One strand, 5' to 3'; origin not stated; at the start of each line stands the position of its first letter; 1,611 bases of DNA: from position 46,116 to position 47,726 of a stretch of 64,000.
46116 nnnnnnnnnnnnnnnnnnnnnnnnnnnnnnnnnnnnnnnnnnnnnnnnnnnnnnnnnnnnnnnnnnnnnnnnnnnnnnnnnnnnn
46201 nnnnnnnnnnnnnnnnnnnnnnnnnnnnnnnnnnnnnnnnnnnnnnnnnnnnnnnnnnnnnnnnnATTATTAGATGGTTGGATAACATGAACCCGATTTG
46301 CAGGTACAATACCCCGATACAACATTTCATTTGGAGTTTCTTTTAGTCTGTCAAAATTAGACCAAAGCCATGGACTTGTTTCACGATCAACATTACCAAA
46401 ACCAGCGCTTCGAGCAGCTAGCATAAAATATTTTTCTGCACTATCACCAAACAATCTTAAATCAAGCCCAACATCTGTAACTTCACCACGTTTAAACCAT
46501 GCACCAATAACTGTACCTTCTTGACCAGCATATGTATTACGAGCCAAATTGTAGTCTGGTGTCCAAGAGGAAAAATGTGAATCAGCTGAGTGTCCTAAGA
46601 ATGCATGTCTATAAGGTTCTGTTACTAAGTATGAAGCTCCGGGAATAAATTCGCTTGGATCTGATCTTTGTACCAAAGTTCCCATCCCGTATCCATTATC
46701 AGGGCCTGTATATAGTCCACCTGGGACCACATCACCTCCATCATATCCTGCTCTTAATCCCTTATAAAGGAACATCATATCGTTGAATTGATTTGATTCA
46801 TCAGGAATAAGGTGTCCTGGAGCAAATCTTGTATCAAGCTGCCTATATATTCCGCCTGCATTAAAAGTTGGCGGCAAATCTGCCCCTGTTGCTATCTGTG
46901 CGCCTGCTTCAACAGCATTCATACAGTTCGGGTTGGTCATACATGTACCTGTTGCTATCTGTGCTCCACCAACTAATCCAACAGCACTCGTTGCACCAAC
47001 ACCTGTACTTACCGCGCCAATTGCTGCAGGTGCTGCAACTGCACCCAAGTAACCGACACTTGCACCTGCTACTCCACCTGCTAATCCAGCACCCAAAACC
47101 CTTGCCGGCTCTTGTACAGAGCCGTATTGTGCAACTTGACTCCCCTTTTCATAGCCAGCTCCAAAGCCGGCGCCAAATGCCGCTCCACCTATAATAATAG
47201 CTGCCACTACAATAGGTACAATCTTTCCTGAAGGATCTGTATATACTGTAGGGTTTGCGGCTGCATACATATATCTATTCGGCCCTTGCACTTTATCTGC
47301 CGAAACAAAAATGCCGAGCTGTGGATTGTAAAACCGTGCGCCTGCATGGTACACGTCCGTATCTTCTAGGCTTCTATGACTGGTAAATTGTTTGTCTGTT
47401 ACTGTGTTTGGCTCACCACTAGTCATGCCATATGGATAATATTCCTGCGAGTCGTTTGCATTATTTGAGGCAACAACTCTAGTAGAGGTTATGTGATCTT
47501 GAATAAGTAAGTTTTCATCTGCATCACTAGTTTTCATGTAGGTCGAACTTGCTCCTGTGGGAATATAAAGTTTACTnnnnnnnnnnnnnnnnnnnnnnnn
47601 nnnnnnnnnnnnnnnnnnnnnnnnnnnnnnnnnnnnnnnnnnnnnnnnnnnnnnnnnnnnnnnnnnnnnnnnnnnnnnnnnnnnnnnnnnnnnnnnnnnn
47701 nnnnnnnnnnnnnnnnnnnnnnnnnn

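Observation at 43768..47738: Three tandem secreted 'RHS core-end + variable C-terminus' proteins with their own signal peptides and no immunity genes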

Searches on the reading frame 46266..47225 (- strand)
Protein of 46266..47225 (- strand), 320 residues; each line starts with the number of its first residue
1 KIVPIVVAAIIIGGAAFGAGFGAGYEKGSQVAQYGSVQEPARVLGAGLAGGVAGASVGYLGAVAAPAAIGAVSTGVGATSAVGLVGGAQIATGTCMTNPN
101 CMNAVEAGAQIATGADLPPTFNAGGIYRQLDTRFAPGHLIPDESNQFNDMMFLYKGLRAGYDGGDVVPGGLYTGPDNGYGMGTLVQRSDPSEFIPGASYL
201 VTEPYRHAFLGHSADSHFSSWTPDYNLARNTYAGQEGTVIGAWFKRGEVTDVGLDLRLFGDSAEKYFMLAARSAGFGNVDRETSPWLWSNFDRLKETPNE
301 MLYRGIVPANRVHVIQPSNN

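Call 31: find_homologous_proteins(query=window:46266-47225:-, max_evalue=0.01)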
Query window:46266-47225:- (320 aa): 11 proteins with E <= 0.01 among 8000 candidates.
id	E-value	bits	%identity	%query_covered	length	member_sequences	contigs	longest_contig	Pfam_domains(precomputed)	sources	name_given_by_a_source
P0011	5.7e-211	718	100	100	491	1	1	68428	-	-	-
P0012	1.4e-130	453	67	100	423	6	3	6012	-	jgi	jgi:RHS repeat-associated protein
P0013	1.2e-71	260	49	98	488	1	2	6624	-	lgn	-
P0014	2.0e-51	193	82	38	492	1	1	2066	-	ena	-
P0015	3.1e-50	189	48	79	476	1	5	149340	-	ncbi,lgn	-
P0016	8.9e-46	175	75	37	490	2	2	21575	PF01909.30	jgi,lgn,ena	-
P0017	1.2e-43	168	70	38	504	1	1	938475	-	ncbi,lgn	-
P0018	1.7e-42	164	50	45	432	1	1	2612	-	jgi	jgi:RHS repeat-associated protein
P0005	5.8e-41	159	67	38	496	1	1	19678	-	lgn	-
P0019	6.1e-38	149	64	38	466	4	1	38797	-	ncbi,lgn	-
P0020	3.8e-37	146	51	53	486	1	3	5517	-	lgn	-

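Call 40: search_protein_families(library=pfam, proteins=[P0016, P0019], max_evalue=0.05)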
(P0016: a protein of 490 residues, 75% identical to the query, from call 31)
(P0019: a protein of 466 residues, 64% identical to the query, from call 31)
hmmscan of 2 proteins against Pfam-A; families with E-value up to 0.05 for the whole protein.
P0016 (490 aa): 3 families
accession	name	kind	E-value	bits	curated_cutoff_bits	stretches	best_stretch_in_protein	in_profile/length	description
PF01909.29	NTP_transf_2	-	3e-06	28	21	1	364-395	13-44/93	Nucleotidyltransferase domain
PF18765.7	Polbeta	-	0.00014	22.4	26.9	1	363-399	11-43/93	Polymerase beta, Nucleotidyltransferase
PF22600.2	MTPAP-like_central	-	0.0044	17.5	27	1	364-402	38-76/139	Poly(A) RNA polymerase, mitochondrial-like, central palm domain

P0019 (466 aa): 5 families
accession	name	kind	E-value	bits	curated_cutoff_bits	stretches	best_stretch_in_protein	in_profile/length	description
PF06293.20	Kdo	-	4.5e-05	23.4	21.3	1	336-459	58-187/207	Lipopolysaccharide kinase (Kdo/WaaP) family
PF01636.29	APH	-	0.0022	18.2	23.2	1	411-444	168-202/239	Phosphotransferase enzyme family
PF07387.17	Seadorna_VP7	-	0.0022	17.5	20.3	1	404-438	153-189/308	Seadornavirus VP7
PF19974.5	TCAD9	-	0.014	15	40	1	411-435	297-320/429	Ternary complex associated domain 9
PF01163.29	RIO1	-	0.03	14.4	22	1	396-435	109-147/187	RIO domain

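Call 41: predict_structure(alignment_id=A4)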
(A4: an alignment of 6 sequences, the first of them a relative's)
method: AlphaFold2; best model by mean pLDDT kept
length: 491 residues; sequences in the alignment: 6
mean_pLDDT: 38.2   pTM: 0.31
mean pLDDT of the five models: 38.2, 37.5, 35.7, 35.0, 34.3
residues with pLDDT >= 90: 0; 70-90: 12; 50-70: 99; < 50: 380
segments of 3 or more residues with pLDDT < 50: 1-319, 330-376, 381-389
pLDDT, mean of each block of 10 residues (from residue 1): 37 38 35 32 32 28 29 28 25 30 27 28 30 31 31 26 28 30 33 32 33 32 31 31 27 30 31 33 28 25 30 39 65 33 28 27 29 46 43 68 64 62 59 58 58 69 64 56 56 34
secondary structure, 60 per line:
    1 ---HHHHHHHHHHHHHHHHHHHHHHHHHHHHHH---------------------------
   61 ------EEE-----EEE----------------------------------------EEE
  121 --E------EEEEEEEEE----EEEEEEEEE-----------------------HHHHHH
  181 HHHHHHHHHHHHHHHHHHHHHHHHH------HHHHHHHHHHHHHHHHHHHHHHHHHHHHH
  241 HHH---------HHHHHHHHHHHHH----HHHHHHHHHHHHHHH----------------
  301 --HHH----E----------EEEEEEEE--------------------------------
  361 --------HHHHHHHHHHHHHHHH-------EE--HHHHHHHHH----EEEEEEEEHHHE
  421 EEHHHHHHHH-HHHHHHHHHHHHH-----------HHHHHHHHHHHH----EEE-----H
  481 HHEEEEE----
elements in order: H4-33 E67-69 E75-77 E118-120 E130-138 E143-151 H175-205 H212-243 H253-265 H270-284 E321-328 H369-384 H396-404 E409-416 E420-422 H423-430 H432-444 H456-467 E472-474 E483-487

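Call 42: search_protein_families(library=pfam, alignment_id=A4, max_evalue=5)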
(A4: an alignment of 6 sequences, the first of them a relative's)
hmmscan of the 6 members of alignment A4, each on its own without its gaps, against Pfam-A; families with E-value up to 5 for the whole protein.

A. member 1, P0011 (491 aa): 0 families

B. families by the number of members that match (of 6 scanned): 1 family
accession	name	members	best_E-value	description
PF15591.11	Imm31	1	0.13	Immunity protein 31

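Call 44: fold_search(model_id=the predicted structure, library=pdb)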
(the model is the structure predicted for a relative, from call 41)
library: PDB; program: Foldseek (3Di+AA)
matches with E <= 10: 230; with E <= 0.001: 0
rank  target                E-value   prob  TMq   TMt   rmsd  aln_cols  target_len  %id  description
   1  3vyx_A                8.2e-01  0.28  0.06  0.22   4.9        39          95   15  Structural insights into RISC assembly facilitated by dsRNA binding domains of human RNA helicase (DHX9) (released 2013-02-13)
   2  6hiw_CQ               9.1e-01  0.04  0.05  0.10  23.0       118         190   16  Cryo-EM structure of the Trypanosoma brucei mitochondrial ribosome - This entry contains the complete small mitoribos (released 2018-09-26)
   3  6gp1_A                9.7e-01  0.44  0.09  0.45   5.5        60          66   12  Structure of mEos4b in the red long-lived dark state (released 2019-05-22)
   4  5ztm_A                9.7e-01  0.25  0.06  0.14   4.9        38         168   21  Crystal structure of MLE dsRBDs in complex with roX2 (R2H1) (released 2019-03-06)
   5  7pub_CQ               9.7e-01  0.03  0.05  0.08  21.0       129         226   18  Late assembly intermediate of the Trypanosoma brucei mitoribosomal small subunit (released 2022-05-04)
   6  7p2p_C                1.2e+00  0.44  0.08  0.20  13.0        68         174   16  Human Signal Peptidase Complex Paralog A (SPC-A) (released 2021-10-06)
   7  2vvj_cc               1.2e+00  0.30  0.09  0.44   6.0        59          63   14  IrisFP fluorescent protein in its red form, cis conformation (released 2008-08-12)
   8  8b9g_A                1.3e+00  0.25  0.06  0.03   4.6        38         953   21  Cryo-EM structure of MLE in complex with ADP:AlF4 and U10 RNA (released 2023-10-18)
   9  5v93_q                1.3e+00  0.07  0.05  0.15  15.7        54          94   13  Cryo-EM structure of the 70S ribosome from Mycobacterium tuberculosis bound with Capreomycin (released 2017-09-20)
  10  8b9i_A                1.4e+00  0.23  0.06  0.03   4.7        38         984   21  Cryo-EM structure of MLE in complex with ADP:AlF4 and UUC RNA (released 2023-10-18)
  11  9hny_CQ               1.5e+00  0.04  0.05  0.09  20.4       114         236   17  Mitoribosomal small subunit in complex with Mettl15 and Mettl17 (released 2025-03-26)
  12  7pua_CQ               1.5e+00  0.03  0.06  0.09  20.7       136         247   15  Middle assembly intermediate of the Trypanosoma brucei mitoribosomal small subunit (released 2022-03-02)
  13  4tx4_A                1.7e+00  0.16  0.07  0.30  10.6        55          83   13  Crystal Structure of a Single-Domain Cysteine Protease Inhibitor from Cowpea (Vigna unguiculata) (released 2015-10-14)
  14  2vvj_dd               1.8e+00  0.33  0.08  0.44   3.6        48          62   12  IrisFP fluorescent protein in its red form, cis conformation (released 2008-08-12)
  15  1uil_MODEL_1_A        1.8e+00  0.15  0.06  0.21   6.0        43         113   14  Double-stranded RNA-binding motif of Hypothetical protein BAB28848 (released 2004-11-16)
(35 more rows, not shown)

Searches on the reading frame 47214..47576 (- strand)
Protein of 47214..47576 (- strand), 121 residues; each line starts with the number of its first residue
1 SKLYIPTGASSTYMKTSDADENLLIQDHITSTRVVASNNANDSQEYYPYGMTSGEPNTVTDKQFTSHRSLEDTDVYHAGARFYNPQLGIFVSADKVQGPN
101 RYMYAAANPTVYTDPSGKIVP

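Call 13: find_related_loci(query=A2, collection=genome_contigs, flank=10000)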
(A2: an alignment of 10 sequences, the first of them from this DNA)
Query A2 (121 aa) in genome_contigs; peptide patterns used: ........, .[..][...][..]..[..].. (x = any residue, [..] = any of these).
38 stretches matched a pattern; 8 encode a relative of the query (tblastn E <= 1e-3); 8 distinct loci.
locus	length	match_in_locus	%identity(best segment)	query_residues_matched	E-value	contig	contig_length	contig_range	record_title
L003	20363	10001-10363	84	1-121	4e-71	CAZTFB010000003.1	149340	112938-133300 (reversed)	MAG TPA_asm: uncultured Gammaproteobacteria bacterium isolate SRP329715_co1_107 genome assembly, contig: NODE_100_length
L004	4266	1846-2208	62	1-121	2e-52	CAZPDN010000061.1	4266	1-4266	MAG TPA_asm: uncultured Gammaproteobacteria bacterium isolate SRP257259_co1_196 genome assembly, contig: NODE_38749_leng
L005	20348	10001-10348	50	1-117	4e-38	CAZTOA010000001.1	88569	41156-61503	MAG TPA_asm: uncultured Gammaproteobacteria bacterium isolate SRP292972_co2_75 genome assembly, contig: NODE_216_length_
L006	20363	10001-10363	81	1-121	4e-69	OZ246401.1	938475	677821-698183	MAG: uncultured Gammaproteobacteria bacterium isolate SRP278252_co2_763 genome assembly, chromosome: 1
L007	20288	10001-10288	49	21-117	6e-28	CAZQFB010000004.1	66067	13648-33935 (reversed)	MAG TPA_asm: uncultured Candidatus Saccharibacteria bacterium isolate SRP263991_co2_619 genome assembly, contig: NODE_25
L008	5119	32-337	42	22-120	5e-23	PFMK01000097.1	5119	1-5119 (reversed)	MAG: Candidatus Gottesmanbacteria bacterium CG_4_10_14_0_8_um_filter_37_24 CG_4_10_14_0.8_um_filter_scaffold_13630_c, wh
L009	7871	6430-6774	37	1-117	4e-18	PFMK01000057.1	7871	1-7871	MAG: Candidatus Gottesmanbacteria bacterium CG_4_10_14_0_8_um_filter_37_24 CG_4_10_14_0.8_um_filter_scaffold_6414_c, who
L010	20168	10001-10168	39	65-117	2e-7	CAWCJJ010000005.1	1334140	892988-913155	MAG: uncultured bacterium isolate MFD04580.bin.2.110 genome assembly, contig: contig_25200, whole genome shotgun sequenc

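Call 20: search_solved_structures(query=A2, max_evalue=0.01, show_alignments=4)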
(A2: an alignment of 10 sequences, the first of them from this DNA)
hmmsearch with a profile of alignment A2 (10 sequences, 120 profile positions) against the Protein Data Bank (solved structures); distinct sequences matched with E-value up to 0.01: 20.
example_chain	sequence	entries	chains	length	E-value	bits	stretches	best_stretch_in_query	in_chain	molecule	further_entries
9on3_A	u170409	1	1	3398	3.7e-11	46.5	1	4-117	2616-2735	SGS4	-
8fjp_A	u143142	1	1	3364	2.4e-10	43.8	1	21-118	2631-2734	salivary gland surface protein 1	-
4igl_B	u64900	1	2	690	2.3e-07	34.2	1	40-116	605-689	YenC2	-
9c4k_Q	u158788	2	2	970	2.5e-07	34.1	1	40-117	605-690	Toxin subunit YenC2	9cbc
5kis_B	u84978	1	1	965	2.5e-07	34.1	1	33-118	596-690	RHS2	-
6sup_A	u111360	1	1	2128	4.1e-07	33.5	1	33-117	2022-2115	TcdB2,TccC3,Cell division control protein 42 homolog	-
6h6e_F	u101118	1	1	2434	5.6e-07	33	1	33-116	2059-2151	TcdB2,TccC3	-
6suf_F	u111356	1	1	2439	5.7e-07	33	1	33-116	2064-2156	TcdB2,TccC3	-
6suq_A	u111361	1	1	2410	6.1e-07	32.9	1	33-116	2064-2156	TcdB2,TccC3,Genome polyprotein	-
6h6g_A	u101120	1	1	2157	8.2e-07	32.5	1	33-116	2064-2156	TcdB2,TccC3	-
4o9x_A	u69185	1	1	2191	8.4e-07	32.4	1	33-116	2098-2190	TcdB2, TccC3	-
6l7i_G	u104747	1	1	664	1.7e-06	31.5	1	34-116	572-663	TccC2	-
6h6f_F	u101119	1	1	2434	2.4e-06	31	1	33-116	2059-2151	TcdB2,TccC3,TccC3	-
6sue_F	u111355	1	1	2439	2.4e-06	31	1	33-116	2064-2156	TcdB2,TccC3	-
8h8a_A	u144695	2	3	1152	9.2e-06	29.1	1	62-116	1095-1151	Putative Rhs-family protein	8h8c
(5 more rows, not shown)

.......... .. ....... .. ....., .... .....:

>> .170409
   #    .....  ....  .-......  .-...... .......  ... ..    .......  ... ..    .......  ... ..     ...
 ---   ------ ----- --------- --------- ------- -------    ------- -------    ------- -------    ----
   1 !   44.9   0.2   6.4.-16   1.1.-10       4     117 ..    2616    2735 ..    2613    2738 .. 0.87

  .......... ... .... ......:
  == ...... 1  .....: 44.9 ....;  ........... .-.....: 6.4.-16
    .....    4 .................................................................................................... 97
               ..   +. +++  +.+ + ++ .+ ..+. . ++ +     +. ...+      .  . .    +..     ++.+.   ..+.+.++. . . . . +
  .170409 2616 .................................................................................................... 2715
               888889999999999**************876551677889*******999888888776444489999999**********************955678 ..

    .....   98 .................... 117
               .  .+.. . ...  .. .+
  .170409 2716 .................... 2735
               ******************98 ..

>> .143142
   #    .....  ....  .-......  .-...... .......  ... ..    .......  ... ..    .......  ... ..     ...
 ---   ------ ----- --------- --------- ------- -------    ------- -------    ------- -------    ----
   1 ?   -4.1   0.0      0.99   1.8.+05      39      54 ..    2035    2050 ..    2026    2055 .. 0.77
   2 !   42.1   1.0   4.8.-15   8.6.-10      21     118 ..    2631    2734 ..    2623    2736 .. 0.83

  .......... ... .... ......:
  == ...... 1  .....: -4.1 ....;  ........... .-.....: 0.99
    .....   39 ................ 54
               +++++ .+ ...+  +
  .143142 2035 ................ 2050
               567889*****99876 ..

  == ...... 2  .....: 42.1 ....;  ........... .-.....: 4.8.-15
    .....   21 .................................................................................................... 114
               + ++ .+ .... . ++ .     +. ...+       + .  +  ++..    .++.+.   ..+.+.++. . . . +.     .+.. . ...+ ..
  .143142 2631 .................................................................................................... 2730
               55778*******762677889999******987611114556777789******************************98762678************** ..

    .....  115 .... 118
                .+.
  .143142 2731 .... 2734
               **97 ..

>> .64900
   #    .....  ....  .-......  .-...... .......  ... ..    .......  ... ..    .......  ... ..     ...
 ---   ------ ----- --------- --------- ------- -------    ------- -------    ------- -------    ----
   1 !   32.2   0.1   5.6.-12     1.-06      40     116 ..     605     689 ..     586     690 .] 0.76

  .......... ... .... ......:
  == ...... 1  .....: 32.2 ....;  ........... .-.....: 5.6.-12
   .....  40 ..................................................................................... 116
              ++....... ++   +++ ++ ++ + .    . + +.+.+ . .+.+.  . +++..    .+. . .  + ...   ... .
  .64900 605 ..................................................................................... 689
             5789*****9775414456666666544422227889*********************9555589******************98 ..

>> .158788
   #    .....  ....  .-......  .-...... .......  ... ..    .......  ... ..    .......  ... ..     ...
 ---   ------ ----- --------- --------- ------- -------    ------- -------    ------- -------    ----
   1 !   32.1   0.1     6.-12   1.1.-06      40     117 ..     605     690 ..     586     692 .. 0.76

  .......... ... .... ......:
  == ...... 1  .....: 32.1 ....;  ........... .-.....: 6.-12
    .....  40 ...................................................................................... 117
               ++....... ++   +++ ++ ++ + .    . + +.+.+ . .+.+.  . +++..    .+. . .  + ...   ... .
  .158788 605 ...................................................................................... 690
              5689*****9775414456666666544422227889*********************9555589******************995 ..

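Call 40: search_protein_families(library=pfam, proteins=[L004:1123-3168:+, L005:9926-11179:+, L007:9812-11137:+, L008:2-1132:+, L009:6238-7638:+], max_evalue=0.05)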
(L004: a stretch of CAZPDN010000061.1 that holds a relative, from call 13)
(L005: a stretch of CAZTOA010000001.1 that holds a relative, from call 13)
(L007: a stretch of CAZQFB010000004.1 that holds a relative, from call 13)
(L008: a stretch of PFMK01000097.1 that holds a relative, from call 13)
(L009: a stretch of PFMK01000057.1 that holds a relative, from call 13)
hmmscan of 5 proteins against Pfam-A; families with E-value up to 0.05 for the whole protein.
L004:1123-3168:+ (681 aa): 0 families

L005:9926-11179:+ (417 aa): 2 families
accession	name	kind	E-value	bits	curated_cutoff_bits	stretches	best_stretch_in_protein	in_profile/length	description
PF13365.12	Trypsin_2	-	2.6e-10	41.6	27.6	1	204-359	1-144/144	Trypsin-like peptidase domain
PF00089.32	Trypsin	-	0.0044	17.3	20.6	1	204-360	27-195/220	Trypsin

L007:9812-11137:+ (441 aa): 0 families

L008:2-1132:+ (376 aa): 0 families

L009:6238-7638:+ (466 aa): 0 families

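Call 45: search_protein_representatives(alignment_id=A5)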
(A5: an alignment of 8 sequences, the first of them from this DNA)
Query: 8 sequences, 120 profile positions. Proteins with E-value up to 0.001 (for the whole library): 90574; up to 1e-10: 5110; up to 1e-30: 24. The best 150 are listed.
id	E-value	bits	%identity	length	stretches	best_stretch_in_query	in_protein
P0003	3.0e-53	195.3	-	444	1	1-119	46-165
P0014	3.6e-52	191.8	-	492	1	1-119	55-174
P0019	5.8e-50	184.7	-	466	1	1-119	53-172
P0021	1.8e-49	183.1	-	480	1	1-119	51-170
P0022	3.3e-49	182.2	-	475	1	1-119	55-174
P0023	4.7e-48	178.5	-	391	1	1-119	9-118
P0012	5.6e-48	178.3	-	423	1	14-119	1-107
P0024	1.8e-47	176.6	-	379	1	12-117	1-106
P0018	1.9e-47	176.5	-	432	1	14-119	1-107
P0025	1.2e-45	170.8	-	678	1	1-119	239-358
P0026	4.5e-44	165.7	-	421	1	1-117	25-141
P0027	1.0e-42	161.3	-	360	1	12-118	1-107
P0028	3.2e-40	153.2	-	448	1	2-119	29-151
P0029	4.8e-39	149.4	-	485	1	1-118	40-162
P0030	8.4e-39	148.7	-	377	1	1-117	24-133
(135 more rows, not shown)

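Call 69: search_protein_families(library=ncbifam, proteins=[L007:4794-9812:+, L009:1005-6245:+], max_evalue=0.01)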
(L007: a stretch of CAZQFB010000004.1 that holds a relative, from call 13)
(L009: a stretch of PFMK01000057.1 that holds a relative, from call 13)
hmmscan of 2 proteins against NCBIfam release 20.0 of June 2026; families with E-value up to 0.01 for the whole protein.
L007:4794-9812:+ (1673 aa): 1 family
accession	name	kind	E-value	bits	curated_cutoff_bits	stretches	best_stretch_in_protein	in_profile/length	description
TIGR01643.1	YD_repeat_2x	repeat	1.1e-09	38.4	15.8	0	1220-1258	1-39/42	YD repeat-containing protein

L009:1005-6245:+ (1747 aa): 1 family
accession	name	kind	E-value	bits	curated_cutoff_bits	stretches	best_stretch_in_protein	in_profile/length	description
TIGR01643.1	YD_repeat_2x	repeat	8.3e-18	64.1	15.8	0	841-879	1-39/42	YD repeat-containing protein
